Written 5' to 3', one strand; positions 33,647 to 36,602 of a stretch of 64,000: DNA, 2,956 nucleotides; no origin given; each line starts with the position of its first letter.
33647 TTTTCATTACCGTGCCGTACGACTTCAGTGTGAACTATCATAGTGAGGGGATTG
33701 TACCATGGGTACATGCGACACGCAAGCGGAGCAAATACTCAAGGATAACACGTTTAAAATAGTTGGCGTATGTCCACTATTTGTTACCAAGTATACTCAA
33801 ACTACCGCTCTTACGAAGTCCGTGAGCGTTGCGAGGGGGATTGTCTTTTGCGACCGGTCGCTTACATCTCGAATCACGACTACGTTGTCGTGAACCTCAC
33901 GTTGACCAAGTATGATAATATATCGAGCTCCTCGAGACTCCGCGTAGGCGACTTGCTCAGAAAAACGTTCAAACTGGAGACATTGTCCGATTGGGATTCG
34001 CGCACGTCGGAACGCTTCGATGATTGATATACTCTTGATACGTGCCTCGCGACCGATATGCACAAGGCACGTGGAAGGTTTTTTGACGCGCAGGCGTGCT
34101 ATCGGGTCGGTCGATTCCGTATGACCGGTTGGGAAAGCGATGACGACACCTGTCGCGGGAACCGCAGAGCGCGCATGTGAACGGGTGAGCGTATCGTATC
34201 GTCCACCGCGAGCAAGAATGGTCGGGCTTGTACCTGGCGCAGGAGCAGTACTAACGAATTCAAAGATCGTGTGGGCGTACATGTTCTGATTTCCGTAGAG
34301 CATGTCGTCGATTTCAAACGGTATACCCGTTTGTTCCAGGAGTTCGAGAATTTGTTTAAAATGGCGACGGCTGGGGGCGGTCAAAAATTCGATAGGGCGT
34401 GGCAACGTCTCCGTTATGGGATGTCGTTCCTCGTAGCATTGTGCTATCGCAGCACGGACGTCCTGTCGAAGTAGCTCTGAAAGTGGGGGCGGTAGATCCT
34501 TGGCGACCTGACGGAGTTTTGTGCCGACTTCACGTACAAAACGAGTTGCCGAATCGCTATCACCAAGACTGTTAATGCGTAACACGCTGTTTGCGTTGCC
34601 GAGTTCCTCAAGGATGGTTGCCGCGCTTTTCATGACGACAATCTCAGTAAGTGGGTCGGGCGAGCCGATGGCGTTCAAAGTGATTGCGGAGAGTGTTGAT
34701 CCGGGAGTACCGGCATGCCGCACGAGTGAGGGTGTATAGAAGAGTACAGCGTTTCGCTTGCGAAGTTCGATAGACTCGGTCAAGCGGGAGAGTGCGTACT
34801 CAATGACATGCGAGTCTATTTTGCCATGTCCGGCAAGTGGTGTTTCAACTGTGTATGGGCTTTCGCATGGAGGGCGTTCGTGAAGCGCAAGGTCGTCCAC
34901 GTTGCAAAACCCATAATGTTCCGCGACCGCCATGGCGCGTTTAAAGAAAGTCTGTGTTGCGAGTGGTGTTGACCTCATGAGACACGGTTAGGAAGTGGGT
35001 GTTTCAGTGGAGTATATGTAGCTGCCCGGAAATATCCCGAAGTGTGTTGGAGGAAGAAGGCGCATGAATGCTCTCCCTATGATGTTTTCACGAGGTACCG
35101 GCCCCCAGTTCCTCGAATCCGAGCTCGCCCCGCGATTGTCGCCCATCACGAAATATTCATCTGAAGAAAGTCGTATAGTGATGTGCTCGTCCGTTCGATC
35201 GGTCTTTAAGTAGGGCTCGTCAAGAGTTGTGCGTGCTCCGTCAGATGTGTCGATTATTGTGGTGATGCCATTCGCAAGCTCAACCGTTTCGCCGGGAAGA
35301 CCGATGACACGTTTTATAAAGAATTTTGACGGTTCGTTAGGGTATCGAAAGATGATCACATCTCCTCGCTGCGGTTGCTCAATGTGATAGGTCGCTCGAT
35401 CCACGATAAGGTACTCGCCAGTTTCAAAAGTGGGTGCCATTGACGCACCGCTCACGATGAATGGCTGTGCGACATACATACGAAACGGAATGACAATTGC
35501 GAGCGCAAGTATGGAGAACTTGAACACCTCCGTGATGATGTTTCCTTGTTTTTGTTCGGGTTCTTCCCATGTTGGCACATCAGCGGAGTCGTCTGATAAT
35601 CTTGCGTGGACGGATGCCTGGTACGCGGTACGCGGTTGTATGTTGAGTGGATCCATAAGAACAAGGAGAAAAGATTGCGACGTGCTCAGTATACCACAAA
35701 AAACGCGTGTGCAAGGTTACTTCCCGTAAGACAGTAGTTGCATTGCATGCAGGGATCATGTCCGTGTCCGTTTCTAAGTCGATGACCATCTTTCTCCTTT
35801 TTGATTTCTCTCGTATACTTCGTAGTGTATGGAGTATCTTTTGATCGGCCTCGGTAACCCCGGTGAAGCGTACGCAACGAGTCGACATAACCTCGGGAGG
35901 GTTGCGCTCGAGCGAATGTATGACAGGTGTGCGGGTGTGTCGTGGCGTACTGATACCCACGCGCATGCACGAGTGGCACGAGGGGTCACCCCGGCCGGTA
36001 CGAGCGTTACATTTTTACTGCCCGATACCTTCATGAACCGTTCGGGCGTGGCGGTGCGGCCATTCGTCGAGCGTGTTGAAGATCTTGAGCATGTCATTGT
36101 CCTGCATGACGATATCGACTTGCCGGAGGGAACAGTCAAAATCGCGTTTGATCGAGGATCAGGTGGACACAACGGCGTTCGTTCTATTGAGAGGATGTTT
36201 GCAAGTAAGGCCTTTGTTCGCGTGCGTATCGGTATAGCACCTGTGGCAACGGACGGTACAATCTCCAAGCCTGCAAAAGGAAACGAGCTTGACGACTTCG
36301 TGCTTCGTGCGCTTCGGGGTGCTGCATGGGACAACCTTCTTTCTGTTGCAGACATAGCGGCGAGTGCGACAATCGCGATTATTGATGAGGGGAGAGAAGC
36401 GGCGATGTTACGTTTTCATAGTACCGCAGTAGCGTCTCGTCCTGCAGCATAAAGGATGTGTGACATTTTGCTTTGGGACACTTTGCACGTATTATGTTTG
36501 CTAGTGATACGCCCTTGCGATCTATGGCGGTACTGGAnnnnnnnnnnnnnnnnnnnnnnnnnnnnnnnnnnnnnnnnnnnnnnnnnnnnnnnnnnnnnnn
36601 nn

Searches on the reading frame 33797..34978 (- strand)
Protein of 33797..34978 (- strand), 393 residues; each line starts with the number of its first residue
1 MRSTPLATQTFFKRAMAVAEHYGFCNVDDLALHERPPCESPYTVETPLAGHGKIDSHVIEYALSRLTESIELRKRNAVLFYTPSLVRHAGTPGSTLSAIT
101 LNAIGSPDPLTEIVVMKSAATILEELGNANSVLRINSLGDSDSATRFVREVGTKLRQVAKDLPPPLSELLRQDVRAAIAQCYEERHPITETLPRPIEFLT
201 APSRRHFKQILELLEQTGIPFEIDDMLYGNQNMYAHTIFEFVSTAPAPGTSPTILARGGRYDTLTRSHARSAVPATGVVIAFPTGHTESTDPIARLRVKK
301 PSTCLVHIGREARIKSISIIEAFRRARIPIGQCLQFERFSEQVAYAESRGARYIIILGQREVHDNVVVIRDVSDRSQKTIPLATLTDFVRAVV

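Call 43: search_protein_families(library=pfam, proteins=[window:33797-34978:-], max_evalue=0.001)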
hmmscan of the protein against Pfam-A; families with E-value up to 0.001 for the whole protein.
window:33797-34978:- (393 aa): 2 families
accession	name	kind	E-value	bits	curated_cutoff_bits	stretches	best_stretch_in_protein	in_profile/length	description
PF03129.25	HGTP_anticodon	-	1.3e-08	35.3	21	1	320-390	22-92/94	Anticodon binding domain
PF13393.11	tRNA-synt_His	-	3.4e-05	23.7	25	1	171-279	199-302/308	Histidyl-tRNA synthetase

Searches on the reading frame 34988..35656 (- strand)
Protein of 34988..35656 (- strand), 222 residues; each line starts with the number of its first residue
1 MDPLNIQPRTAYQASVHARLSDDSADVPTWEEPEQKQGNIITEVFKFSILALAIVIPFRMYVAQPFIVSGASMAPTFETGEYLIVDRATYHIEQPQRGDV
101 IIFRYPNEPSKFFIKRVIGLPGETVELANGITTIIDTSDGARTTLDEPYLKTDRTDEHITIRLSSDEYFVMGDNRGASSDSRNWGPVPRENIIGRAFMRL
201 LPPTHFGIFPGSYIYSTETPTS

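Call 43: search_protein_families(library=pfam, proteins=[window:34988-35656:-], max_evalue=0.001)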
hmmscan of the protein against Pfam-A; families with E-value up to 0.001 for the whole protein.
window:34988-35656:- (222 aa): 2 families
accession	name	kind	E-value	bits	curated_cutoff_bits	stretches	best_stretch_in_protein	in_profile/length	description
PF10502.14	Peptidase_S26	-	5.4e-44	150.5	22.9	1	42-200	2-167/168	Signal peptidase, peptidase S26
PF00717.28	Peptidase_S24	-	1.2e-05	25.4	23.3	1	68-127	40-91/116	Peptidase S24-like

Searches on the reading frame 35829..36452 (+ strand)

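Call 43: search_protein_families(library=pfam, proteins=[window:35829-36452:+], max_evalue=0.001)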
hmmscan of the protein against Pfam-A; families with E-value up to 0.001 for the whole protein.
window:35829-36452:+ (207 aa): 1 family
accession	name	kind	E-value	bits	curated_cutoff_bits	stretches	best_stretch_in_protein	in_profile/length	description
PF01195.25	Pept_tRNA_hydro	-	5e-41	141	27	1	4-197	1-183/183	Peptidyl-tRNA hydrolase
